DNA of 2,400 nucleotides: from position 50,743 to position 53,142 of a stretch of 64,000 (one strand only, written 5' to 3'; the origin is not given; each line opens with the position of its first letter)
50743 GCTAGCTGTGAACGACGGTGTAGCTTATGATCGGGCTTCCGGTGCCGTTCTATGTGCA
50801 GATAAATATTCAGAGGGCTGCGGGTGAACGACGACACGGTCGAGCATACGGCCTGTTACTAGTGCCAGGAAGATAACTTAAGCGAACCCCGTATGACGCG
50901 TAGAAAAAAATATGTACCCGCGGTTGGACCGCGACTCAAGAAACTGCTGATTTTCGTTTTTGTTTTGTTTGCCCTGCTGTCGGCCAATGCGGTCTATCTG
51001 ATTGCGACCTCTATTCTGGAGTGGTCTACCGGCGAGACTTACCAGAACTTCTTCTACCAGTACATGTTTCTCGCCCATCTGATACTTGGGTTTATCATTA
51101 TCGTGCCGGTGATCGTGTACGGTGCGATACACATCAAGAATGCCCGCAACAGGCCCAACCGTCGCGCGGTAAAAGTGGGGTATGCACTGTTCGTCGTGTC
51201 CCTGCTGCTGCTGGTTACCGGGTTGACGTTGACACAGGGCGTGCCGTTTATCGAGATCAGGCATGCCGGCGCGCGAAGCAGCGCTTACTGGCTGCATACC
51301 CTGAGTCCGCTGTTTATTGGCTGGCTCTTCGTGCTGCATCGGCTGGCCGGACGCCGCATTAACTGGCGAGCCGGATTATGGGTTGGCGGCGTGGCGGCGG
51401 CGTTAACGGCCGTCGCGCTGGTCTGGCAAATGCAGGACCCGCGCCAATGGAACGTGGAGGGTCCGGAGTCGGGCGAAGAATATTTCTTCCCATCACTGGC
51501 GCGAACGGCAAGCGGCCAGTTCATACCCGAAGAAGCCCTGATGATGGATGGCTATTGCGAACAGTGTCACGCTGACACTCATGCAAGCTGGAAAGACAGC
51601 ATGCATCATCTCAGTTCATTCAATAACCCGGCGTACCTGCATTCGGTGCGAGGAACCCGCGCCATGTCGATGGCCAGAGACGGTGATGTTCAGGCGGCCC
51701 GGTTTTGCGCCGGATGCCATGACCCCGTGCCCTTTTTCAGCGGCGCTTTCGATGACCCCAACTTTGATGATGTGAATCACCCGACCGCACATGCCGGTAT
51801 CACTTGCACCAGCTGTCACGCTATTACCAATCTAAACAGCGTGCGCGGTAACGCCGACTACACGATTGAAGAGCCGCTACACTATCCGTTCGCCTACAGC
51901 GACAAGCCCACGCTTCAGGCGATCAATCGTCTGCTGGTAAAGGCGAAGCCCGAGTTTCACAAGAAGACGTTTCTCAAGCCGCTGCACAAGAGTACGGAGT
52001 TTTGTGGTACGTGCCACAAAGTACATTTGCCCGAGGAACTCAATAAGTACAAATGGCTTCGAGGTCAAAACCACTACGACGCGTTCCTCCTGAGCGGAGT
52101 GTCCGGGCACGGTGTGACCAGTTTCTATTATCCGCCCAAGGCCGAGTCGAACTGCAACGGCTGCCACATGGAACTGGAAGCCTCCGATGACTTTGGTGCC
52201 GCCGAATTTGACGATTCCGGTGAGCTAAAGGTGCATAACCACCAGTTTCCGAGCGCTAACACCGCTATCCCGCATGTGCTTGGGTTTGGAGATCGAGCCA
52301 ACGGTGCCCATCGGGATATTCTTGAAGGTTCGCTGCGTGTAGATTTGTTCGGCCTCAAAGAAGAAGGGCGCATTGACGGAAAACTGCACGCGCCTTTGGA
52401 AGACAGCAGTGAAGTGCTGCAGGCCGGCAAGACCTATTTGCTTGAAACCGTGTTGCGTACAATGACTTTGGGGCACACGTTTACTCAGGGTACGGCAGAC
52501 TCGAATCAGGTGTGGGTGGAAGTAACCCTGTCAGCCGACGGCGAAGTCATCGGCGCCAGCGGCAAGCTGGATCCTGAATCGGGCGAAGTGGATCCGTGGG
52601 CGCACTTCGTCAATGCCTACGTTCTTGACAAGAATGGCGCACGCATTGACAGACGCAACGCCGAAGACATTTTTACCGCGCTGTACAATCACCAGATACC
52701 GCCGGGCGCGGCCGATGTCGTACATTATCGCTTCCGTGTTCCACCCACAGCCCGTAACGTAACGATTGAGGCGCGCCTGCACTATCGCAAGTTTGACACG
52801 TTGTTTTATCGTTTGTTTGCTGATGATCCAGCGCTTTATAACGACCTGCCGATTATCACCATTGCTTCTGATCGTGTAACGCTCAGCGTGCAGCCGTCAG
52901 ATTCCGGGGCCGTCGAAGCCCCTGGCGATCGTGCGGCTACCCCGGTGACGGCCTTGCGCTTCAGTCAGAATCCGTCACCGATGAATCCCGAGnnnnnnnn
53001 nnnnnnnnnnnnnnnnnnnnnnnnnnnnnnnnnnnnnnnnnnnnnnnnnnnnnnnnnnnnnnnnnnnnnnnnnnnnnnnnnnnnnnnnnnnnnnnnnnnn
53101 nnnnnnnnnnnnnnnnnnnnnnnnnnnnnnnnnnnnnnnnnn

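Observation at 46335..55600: Uncharacterised envelope gene cluster: CN-hydrolase + TPR/FG-GAP/UnbV giant lipoprotein + membrane pentaheme cytochrome-TPR fusion + CRTAC1-like protein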

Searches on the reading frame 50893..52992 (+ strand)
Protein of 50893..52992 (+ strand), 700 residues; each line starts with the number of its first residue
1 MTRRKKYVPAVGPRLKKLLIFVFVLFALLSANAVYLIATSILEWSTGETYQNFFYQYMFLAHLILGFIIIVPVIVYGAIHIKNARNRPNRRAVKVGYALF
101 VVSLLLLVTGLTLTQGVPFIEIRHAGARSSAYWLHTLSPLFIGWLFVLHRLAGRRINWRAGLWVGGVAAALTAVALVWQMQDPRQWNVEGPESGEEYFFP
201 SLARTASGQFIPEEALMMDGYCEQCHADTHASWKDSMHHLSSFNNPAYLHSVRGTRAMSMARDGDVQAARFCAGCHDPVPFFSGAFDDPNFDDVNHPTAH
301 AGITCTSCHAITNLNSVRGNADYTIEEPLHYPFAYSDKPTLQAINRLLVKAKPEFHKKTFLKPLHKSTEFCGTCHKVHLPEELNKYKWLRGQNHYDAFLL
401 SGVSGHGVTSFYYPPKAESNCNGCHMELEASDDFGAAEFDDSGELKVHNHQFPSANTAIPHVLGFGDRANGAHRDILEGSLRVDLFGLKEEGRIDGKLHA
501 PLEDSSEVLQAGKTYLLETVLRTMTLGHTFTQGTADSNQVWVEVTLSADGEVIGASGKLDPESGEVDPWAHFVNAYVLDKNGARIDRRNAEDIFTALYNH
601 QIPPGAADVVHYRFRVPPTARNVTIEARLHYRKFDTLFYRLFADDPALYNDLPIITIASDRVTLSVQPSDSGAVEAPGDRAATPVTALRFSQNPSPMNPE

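Call 63: search_protein_representatives(protein=window:50893-52992:+)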
Query: 700 residues. Proteins with E-value up to 0.001 (for the whole library): 2916; up to 1e-10: 1769; up to 1e-30: 631. The best 150 are listed.
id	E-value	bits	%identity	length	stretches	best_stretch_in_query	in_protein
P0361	1.1e-269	913.5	61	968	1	4-666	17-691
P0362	1.1e-260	883.8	59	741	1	4-681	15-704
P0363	2.4e-233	793.3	53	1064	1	4-670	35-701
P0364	1.7e-230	783.9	54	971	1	10-684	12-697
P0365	6.8e-226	768.7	56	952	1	10-677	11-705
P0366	5.3e-222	755.8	54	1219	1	6-646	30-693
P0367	2.4e-221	753.7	62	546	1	4-528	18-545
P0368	3.5e-213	726.7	53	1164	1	5-667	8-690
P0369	1.1e-212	725.0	49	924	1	4-671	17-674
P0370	1.5e-208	711.3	51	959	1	4-669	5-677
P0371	4.4e-198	676.8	48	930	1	24-673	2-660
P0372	7.4e-196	669.4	50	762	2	298-671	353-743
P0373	1.2e-193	662.1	49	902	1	15-673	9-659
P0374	1.9e-193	661.4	49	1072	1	5-667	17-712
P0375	3.5e-193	660.5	47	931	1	10-672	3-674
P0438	2.3e-94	333.9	33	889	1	28-671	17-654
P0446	4.8e-89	316.3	39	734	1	193-642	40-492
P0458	1.2e-85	305.2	35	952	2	221-690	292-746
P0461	2.5e-85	304.1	37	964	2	220-680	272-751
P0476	3.6e-81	290.3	37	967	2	219-667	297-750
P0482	1.6e-79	284.9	36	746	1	190-674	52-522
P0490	2.4e-76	274.4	32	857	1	26-649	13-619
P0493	6.4e-76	273.0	35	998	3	220-679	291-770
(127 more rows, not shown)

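Call 65: search_protein_families(library=pfam, proteins=[P0458, P0461, P0476, P0493, P0438, P0490, P0366, P0368, P0446, P0482], max_evalue=0.001)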
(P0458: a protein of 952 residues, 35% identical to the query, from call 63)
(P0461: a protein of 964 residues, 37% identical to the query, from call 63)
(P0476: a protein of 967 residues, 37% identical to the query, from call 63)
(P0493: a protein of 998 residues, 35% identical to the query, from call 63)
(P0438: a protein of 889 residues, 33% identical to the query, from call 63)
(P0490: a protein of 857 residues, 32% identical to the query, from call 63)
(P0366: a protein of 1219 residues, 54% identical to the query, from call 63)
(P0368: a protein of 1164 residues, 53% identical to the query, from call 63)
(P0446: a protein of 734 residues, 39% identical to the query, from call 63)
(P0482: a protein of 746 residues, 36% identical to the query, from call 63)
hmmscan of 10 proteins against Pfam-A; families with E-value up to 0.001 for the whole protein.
P0458 (952 aa): 17 families
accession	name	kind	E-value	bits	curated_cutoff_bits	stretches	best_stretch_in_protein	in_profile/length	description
PF07719.23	TPR_2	-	1.3e-14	53.5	27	1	848-878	4-34/34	Tetratricopeptide repeat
PF00515.34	TPR_1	-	7.3e-14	51.4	27.8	1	847-878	3-34/34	Tetratricopeptide repeat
PF13414.12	TPR_11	-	2.7e-13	49.8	26.8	1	852-891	1-40/42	TPR repeat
PF13432.12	TPR_16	-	5.6e-13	49.5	32.7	1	817-879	3-65/65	Tetratricopeptide repeat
PF22113.1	Mtrc-MtrF_II-IV_dom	-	4e-12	46.4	30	2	226-379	47-169/176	Outer membrane cytochrome MtrC/MtrF-like, domains II/IV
PF13181.12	TPR_8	-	2e-10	40.4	25.7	1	847-878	3-34/34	Tetratricopeptide repeat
PF14559.12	TPR_19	-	1e-09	39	25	0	756-812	4-60/68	Tetratricopeptide repeat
PF13428.12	TPR_14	-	3.6e-09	36.8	23.5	0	815-853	5-43/44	Tetratricopeptide repeat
PF13424.12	TPR_12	-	3.9e-09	37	30.1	1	811-876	3-76/77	Tetratricopeptide repeat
PF13176.12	TPR_7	-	1.3e-08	34.7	27.9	1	847-877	1-31/36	Tetratricopeptide repeat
PF13435.11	Cytochrome_C554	-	2.3e-07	32.1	20.8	1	292-373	1-83/84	Cytochrome c554 and c-prime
PF13174.12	TPR_6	-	2e-06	28.5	26.3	0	818-844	7-33/33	Tetratricopeptide repeat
PF23914.1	TPR_CcmH_CycH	-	1.4e-05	25.4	42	0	754-844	61-154/158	Cytochrome c-type biogenesis protein H TPR domain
PF13431.12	TPR_17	-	0.00011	22.6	24.4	0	868-885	2-19/34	Tetratricopeptide repeat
PF14522.11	Cytochrome_C7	-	0.00017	21.8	24.8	0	290-373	13-66/67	Cytochrome c7 and related cytochrome c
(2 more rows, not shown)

P0461 (964 aa): 18 families
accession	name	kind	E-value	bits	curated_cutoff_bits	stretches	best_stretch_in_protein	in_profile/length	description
PF14559.12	TPR_19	-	1.2e-17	64.4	25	2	841-901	2-61/68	Tetratricopeptide repeat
PF13432.12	TPR_16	-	6.5e-15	55.7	32.7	2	837-897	4-64/65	Tetratricopeptide repeat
PF07719.23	TPR_2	-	1e-13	50.6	27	0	867-896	4-33/34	Tetratricopeptide repeat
PF16918.11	PknG_TPR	-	5e-10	39.1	27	1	792-872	90-170/340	Protein kinase G tetratricopeptide repeat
PF13428.12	TPR_14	-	1.9e-07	31.5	23.5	1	834-872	5-43/44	Tetratricopeptide repeat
PF22113.1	Mtrc-MtrF_II-IV_dom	-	2.5e-06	27.5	30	1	333-495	3-130/176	Outer membrane cytochrome MtrC/MtrF-like, domains II/IV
PF00515.34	TPR_1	-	3.5e-06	27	27.8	0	836-861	7-32/34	Tetratricopeptide repeat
PF13371.12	TPR_9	-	9e-06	26.1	35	0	839-898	4-63/73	Tetratricopeptide repeat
PF23914.1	TPR_CcmH_CycH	-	1.2e-05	25.6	42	1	768-862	56-153/158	Cytochrome c-type biogenesis protein H TPR domain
PF13424.12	TPR_12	-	1.6e-05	25.5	30.1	1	835-895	8-76/77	Tetratricopeptide repeat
PF13174.12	TPR_6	-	3.1e-05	24.8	26.3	0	866-896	2-32/33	Tetratricopeptide repeat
PF13414.12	TPR_11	-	4.7e-05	23.4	26.8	0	871-902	1-32/42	TPR repeat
PF07721.20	TPR_4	-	4.9e-05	24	27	0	801-821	6-26/26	Tetratricopeptide repeat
PF14522.11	Cytochrome_C7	-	5e-05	23.5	24.8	0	272-374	14-66/67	Cytochrome c7 and related cytochrome c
PF13435.11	Cytochrome_C554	-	0.00022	22.5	20.8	0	273-375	1-84/84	Cytochrome c554 and c-prime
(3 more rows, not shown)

P0476 (967 aa): 17 families
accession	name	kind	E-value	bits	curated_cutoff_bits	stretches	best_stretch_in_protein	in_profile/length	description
PF07719.23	TPR_2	-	7.2e-12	44.9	27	1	870-901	3-34/34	Tetratricopeptide repeat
PF14559.12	TPR_19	-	3.8e-11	43.6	25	1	812-873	3-63/68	Tetratricopeptide repeat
PF00515.34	TPR_1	-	1.6e-09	37.6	27.8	1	870-901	3-34/34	Tetratricopeptide repeat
PF13432.12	TPR_16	-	3.1e-09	37.5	32.7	1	841-901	4-64/65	Tetratricopeptide repeat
PF13428.12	TPR_14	-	1.7e-08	34.8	23.5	0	837-875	4-42/44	Tetratricopeptide repeat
PF13424.12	TPR_12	-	3.1e-08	34.1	30.1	1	835-899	4-76/77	Tetratricopeptide repeat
PF14522.11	Cytochrome_C7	-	1.4e-07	31.7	24.8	1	296-381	12-66/67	Cytochrome c7 and related cytochrome c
PF13181.12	TPR_8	-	2.3e-07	30.9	25.7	0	869-901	2-34/34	Tetratricopeptide repeat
PF13435.11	Cytochrome_C554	-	4.8e-06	27.9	20.8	1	299-381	1-83/84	Cytochrome c554 and c-prime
PF13176.12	TPR_7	-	1e-05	25.6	27.9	0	870-902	1-35/36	Tetratricopeptide repeat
PF22113.1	Mtrc-MtrF_II-IV_dom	-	2.5e-05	24.3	30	1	346-514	9-143/176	Outer membrane cytochrome MtrC/MtrF-like, domains II/IV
PF23914.1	TPR_CcmH_CycH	-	5.1e-05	23.6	42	1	806-903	56-156/158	Cytochrome c-type biogenesis protein H TPR domain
PF13414.12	TPR_11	-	5.5e-05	23.2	26.8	0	875-916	1-42/42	TPR repeat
PF09699.15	Paired_CXXCH_1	-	5.7e-05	23.2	20.6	0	343-382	6-37/41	Doubled CXXCH motif (Paired_CXXCH_1)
PF13174.12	TPR_6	-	9.6e-05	23.2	26.3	0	838-866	4-32/33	Tetratricopeptide repeat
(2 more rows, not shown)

P0493 (998 aa): 16 families
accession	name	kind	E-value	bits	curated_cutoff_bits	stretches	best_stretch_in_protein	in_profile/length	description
PF07719.23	TPR_2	-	1.5e-14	53.2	27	0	849-878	5-34/34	Tetratricopeptide repeat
PF14559.12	TPR_19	-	3.5e-14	53.3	25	2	855-916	1-62/68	Tetratricopeptide repeat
PF13428.12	TPR_14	-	4.8e-11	42.6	23.5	1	849-884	5-40/44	Tetratricopeptide repeat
PF13432.12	TPR_16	-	2.7e-09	37.7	32.7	1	850-912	2-64/65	Tetratricopeptide repeat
PF00515.34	TPR_1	-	3.9e-09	36.4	27.8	0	812-842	2-32/34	Tetratricopeptide repeat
PF22113.1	Mtrc-MtrF_II-IV_dom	-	2.8e-08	33.9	30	1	353-521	4-138/176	Outer membrane cytochrome MtrC/MtrF-like, domains II/IV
PF13424.12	TPR_12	-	4.5e-07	30.4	30.1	0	814-841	48-75/77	Tetratricopeptide repeat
PF13181.12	TPR_8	-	4.5e-07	30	25.7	1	816-843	6-33/34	Tetratricopeptide repeat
PF13371.12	TPR_9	-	8.9e-07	29.3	35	0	855-921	5-71/73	Tetratricopeptide repeat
PF13414.12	TPR_11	-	2.4e-05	24.3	26.8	0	852-889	1-38/42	TPR repeat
PF13174.12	TPR_6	-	2.6e-05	25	26.3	0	851-877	6-32/33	Tetratricopeptide repeat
PF13435.11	Cytochrome_C554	-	6.6e-05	24.2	20.8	0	292-393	2-83/84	Cytochrome c554 and c-prime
PF16918.11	PknG_TPR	-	6.9e-05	22.2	27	0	745-817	95-168/340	Protein kinase G tetratricopeptide repeat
PF23914.1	TPR_CcmH_CycH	-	0.00016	21.9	42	0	783-878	56-154/158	Cytochrome c-type biogenesis protein H TPR domain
PF03264.19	Cytochrom_NNT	-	0.00023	21.4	24.1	0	291-394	67-165/174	NapC/NirT cytochrome c family, N-terminal region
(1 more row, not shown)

P0438 (889 aa): 14 families
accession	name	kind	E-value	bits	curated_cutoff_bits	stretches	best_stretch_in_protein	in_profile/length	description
PF13435.11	Cytochrome_C554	-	1.6e-09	39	20.8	1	212-298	2-83/84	Cytochrome c554 and c-prime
PF07719.23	TPR_2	-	2.6e-09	36.9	27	0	772-802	4-34/34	Tetratricopeptide repeat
PF13432.12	TPR_16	-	3.2e-09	37.5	32.7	1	742-803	4-65/65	Tetratricopeptide repeat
PF13431.12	TPR_17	-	7.7e-09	35.6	24.4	0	690-721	2-33/34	Tetratricopeptide repeat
PF22113.1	Mtrc-MtrF_II-IV_dom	-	1.2e-08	35.1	30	0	195-301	67-166/176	Outer membrane cytochrome MtrC/MtrF-like, domains II/IV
PF14559.12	TPR_19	-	3.4e-08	34.1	25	0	680-732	4-56/68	Tetratricopeptide repeat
PF13414.12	TPR_11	-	7.4e-08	32.4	26.8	0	776-808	1-33/42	TPR repeat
PF00515.34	TPR_1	-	1.3e-06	28.4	27.8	0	736-756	2-22/34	Tetratricopeptide repeat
PF13428.12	TPR_14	-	3.7e-06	27.5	23.5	0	737-777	3-43/44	Tetratricopeptide repeat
PF14537.11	Cytochrom_c3_2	-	5e-06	27.3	25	0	211-299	8-65/79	Cytochrome c3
PF13174.12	TPR_6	-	2.2e-05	25.3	26.3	0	737-766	2-31/33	Tetratricopeptide repeat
PF16918.11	PknG_TPR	-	0.00012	21.4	27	1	699-820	92-212/340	Protein kinase G tetratricopeptide repeat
PF14522.11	Cytochrome_C7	-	0.00015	22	24.8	0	209-298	13-66/67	Cytochrome c7 and related cytochrome c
PF02085.21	Cytochrom_CIII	-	0.00068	20.4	22.9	0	348-414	23-83/101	Class III cytochrome C family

P0490 (857 aa): 18 families
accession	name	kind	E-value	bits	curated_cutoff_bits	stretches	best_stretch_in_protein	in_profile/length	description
PF14559.12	TPR_19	-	4.7e-13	49.7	25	2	729-788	1-59/68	Tetratricopeptide repeat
PF07719.23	TPR_2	-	3.1e-12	46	27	1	721-752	3-34/34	Tetratricopeptide repeat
PF13428.12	TPR_14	-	9.7e-10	38.6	23.5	1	721-761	3-43/44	Tetratricopeptide repeat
PF12895.13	ANAPC3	-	1.6e-09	38.4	27.2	1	664-743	2-80/82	Anaphase-promoting complex, cyclosome, subunit 3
PF00515.34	TPR_1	-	3e-08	33.6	27.8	0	756-786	4-34/34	Tetratricopeptide repeat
PF13424.12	TPR_12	-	5.3e-08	33.4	30.1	1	726-783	10-75/77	Tetratricopeptide repeat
PF13435.11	Cytochrome_C554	-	1.3e-07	32.9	20.8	0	211-291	4-83/84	Cytochrome c554 and c-prime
PF23914.1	TPR_CcmH_CycH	-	1e-06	29.1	42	1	646-750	44-152/158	Cytochrome c-type biogenesis protein H TPR domain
PF13432.12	TPR_16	-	1.7e-06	28.8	32.7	1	706-752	18-64/65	Tetratricopeptide repeat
PF23600.1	DUF7139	-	1.4e-05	25.2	30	1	45-166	25-144/150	Domain of unknown function (DUF7139)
PF13174.12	TPR_6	-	1.7e-05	25.6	26.3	1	725-751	6-32/33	Tetratricopeptide repeat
PF24575.1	TPR_Slam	-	2.3e-05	25.2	35.2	1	716-765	44-93/104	Surface lipoprotein assembly modifier, N-terminal TPR repeats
PF13414.12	TPR_11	-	2.7e-05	24.2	26.8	1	729-766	4-41/42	TPR repeat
PF22113.1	Mtrc-MtrF_II-IV_dom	-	4.4e-05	23.5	30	1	253-406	8-129/176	Outer membrane cytochrome MtrC/MtrF-like, domains II/IV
PF13374.12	TPR_10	-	0.00018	21.8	27.5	0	756-782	5-31/42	Tetratricopeptide repeat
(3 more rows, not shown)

P0366 (1219 aa): 7 families
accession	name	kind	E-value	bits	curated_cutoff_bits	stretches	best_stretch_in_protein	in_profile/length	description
PF13435.11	Cytochrome_C554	-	2.3e-05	25.7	20.8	1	247-334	2-83/84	Cytochrome c554 and c-prime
PF13414.12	TPR_11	-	4.6e-05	23.5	26.8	0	921-942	13-34/42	TPR repeat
PF13424.12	TPR_12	-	5e-05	23.9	30.1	0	808-874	7-73/77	Tetratricopeptide repeat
PF14522.11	Cytochrome_C7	-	6.4e-05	23.1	24.8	0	287-339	5-53/67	Cytochrome c7 and related cytochrome c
PF13181.12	TPR_8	-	0.00024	21.5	25.7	0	807-835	4-32/34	Tetratricopeptide repeat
PF14559.12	TPR_19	-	0.00032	21.4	25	0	777-833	4-54/68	Tetratricopeptide repeat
PF14537.11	Cytochrom_c3_2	-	0.0004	21.2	25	0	389-459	1-72/79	Cytochrome c3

P0368 (1164 aa): 4 families
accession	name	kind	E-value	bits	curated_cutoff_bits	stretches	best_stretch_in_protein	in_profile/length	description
PF14559.12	TPR_19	-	2.5e-05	25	25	0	863-899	3-39/68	Tetratricopeptide repeat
PF14537.11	Cytochrom_c3_2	-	2.8e-05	24.9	25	0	222-309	6-66/79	Cytochrome c3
PF16918.11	PknG_TPR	-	9.7e-05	21.7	27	1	735-818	72-156/340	Protein kinase G tetratricopeptide repeat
PF13414.12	TPR_11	-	9.8e-05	22.4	26.8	0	869-899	12-42/42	TPR repeat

P0446 (734 aa): 12 families
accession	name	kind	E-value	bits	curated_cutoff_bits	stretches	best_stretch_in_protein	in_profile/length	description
PF14559.12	TPR_19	-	9e-14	52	25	1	548-605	1-58/68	Tetratricopeptide repeat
PF13428.12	TPR_14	-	6.3e-12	45.4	23.5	0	611-649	6-44/44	Tetratricopeptide repeat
PF07719.23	TPR_2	-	1.7e-11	43.7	27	0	641-673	2-34/34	Tetratricopeptide repeat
PF13431.12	TPR_17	-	3.8e-08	33.4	24.4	0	664-694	3-33/34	Tetratricopeptide repeat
PF13432.12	TPR_16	-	4.1e-08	34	32.7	0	545-605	4-64/65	Tetratricopeptide repeat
PF13181.12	TPR_8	-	1.8e-07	31.2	25.7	0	646-673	7-34/34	Tetratricopeptide repeat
PF00515.34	TPR_1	-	2.7e-07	30.5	27.8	0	642-673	3-34/34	Tetratricopeptide repeat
PF13435.11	Cytochrome_C554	-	2.5e-06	28.8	20.8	1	73-151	4-83/84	Cytochrome c554 and c-prime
PF25060.1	ARM_TT21_2nd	-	3.4e-05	23.9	27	0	539-630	57-153/270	Tetratricopeptide repeat protein 21 second ARM domain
PF13424.12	TPR_12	-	4.7e-05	23.9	30.1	0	620-671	17-76/77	Tetratricopeptide repeat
PF23914.1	TPR_CcmH_CycH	-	5.3e-05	23.6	42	1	637-704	47-114/158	Cytochrome c-type biogenesis protein H TPR domain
PF13414.12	TPR_11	-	7.8e-05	22.7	26.8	0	647-688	1-42/42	TPR repeat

P0482 (746 aa): 15 families
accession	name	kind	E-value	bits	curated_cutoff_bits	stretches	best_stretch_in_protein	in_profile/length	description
PF07719.23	TPR_2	-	1.9e-14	52.9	27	0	571-601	3-33/34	Tetratricopeptide repeat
PF14559.12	TPR_19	-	2.1e-11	44.4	25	1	546-603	2-59/68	Tetratricopeptide repeat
PF23914.1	TPR_CcmH_CycH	-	2.8e-11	44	42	0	531-580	46-95/158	Cytochrome c-type biogenesis protein H TPR domain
PF13428.12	TPR_14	-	9e-11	41.8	23.5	0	575-611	7-43/44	Tetratricopeptide repeat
PF13435.11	Cytochrome_C554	-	1.5e-10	42.3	20.8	1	81-163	1-83/84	Cytochrome c554 and c-prime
PF13181.12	TPR_8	-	1.9e-10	40.5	25.7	0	570-601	2-33/34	Tetratricopeptide repeat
PF22113.1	Mtrc-MtrF_II-IV_dom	-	1.1e-07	32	30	1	126-282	9-129/176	Outer membrane cytochrome MtrC/MtrF-like, domains II/IV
PF13424.12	TPR_12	-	2.1e-06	28.3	30.1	0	639-697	5-65/77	Tetratricopeptide repeat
PF13432.12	TPR_16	-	4.7e-06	27.4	32.7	1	548-603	10-65/65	Tetratricopeptide repeat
PF14522.11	Cytochrome_C7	-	3.5e-05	24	24.8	0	79-163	13-66/67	Cytochrome c7 and related cytochrome c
PF13176.12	TPR_7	-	0.00032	21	27.9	0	640-670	2-32/36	Tetratricopeptide repeat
PF00515.34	TPR_1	-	0.00063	19.9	27.8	0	646-669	10-33/34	Tetratricopeptide repeat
PF09699.15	Paired_CXXCH_1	-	0.00063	19.8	20.6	0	216-234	20-38/41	Doubled CXXCH motif (Paired_CXXCH_1)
PF13174.12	TPR_6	-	0.00079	20.4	26.3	0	571-602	2-33/33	Tetratricopeptide repeat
PF13371.12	TPR_9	-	0.00081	19.8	35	0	578-637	4-63/73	Tetratricopeptide repeat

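Call 66: find_encoding_contigs(protein=P0438, flank=6000, max_places=2)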
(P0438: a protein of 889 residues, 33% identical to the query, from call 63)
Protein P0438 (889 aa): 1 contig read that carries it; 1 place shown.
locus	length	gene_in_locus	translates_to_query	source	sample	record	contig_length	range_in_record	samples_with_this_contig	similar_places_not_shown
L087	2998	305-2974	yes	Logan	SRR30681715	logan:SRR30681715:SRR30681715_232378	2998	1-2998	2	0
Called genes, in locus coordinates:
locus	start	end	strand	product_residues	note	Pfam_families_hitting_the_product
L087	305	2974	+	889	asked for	PF22113:Mtrc-MtrF_II-IV_dom (faint), PF13435:Cytochrome_C554 (faint), PF14537:Cytochrom_c3_2 (faint), PF00515:TPR_1 (faint), PF07719:TPR_2 (faint), PF13414:TPR_11 (faint), PF13431:TPR_17 (faint), PF13432:TPR_16 (faint), +2 more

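Call 67: find_encoding_contigs(protein=P0458, flank=6000, max_places=2)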
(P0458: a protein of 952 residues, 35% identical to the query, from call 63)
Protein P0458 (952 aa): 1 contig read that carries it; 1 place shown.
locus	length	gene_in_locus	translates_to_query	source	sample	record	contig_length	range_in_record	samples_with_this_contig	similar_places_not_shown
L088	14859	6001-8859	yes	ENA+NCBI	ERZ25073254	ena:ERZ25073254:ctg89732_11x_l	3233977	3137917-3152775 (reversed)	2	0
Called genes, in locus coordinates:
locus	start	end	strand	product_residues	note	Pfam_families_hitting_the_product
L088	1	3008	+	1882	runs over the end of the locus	PF00109:ketoacyl-synt, PF02801:Ketoacyl-synt_C, PF00698:Acyl_transf_1, PF00550:PP-binding, PF00106:adh_short, PF08659:KR, PF13561:adh_short_C2, PF14765:PS-DH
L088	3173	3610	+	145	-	PF13279:4HBT_2 (weak)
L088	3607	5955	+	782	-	PF00873:ACR_tran (faint), PF03176:MMPL, PF12349:Sterol-sensing (weak), PF03176:MMPL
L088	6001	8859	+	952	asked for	PF22113:Mtrc-MtrF_II-IV_dom (weak), PF13435:Cytochrome_C554 (faint), PF13181:TPR_8 (faint), PF23914:TPR_CcmH_CycH (faint), PF13424:TPR_12 (weak), PF13432:TPR_16, PF00515:TPR_1 (weak), PF13414:TPR_11, +5 more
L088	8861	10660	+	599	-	PF01839:FG-GAP (faint), PF13517:FG-GAP_3, PF07593:UnbV_ASPIC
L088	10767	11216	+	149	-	PF14294:DUF4372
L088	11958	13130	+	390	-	-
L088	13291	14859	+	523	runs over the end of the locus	PF06537:DHOR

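Call 68: find_encoding_contigs(protein=P0482, flank=6000, max_places=2)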
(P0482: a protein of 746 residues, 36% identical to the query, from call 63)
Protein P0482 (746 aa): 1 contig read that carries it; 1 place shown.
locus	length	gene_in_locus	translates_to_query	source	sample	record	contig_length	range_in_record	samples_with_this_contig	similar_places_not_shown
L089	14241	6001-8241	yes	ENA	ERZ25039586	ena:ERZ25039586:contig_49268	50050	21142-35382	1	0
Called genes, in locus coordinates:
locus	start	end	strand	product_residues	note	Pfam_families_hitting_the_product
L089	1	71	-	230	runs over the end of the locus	PF00512:HisKA, PF02518:HATPase_c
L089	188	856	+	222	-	-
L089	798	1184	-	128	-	PF09413:DUF2007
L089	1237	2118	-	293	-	PF13557:Phenol_MetA_deg (weak)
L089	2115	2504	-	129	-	-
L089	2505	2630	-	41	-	-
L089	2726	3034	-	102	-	-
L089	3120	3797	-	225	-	PF04203:Sortase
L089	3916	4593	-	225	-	PF18914:DUF5666 (weak)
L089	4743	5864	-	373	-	PF12849:PBP_like_2, PF13531:SBP_bac_11 (faint)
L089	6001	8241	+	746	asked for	PF13424:TPR_12 (faint), PF13428:TPR_14 (faint), PF14559:TPR_19 (faint), PF13435:Cytochrome_C554, PF22113:Mtrc-MtrF_II-IV_dom (weak), PF07719:TPR_2 (faint), PF23914:TPR_CcmH_CycH (faint), PF13432:TPR_16 (weak), +1 more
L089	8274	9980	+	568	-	PF01839:FG-GAP (faint), PF13517:FG-GAP_3, PF07593:UnbV_ASPIC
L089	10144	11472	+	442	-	-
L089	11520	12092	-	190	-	PF05685:Uma2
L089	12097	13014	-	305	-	PF03279:Lip_A_acyltrans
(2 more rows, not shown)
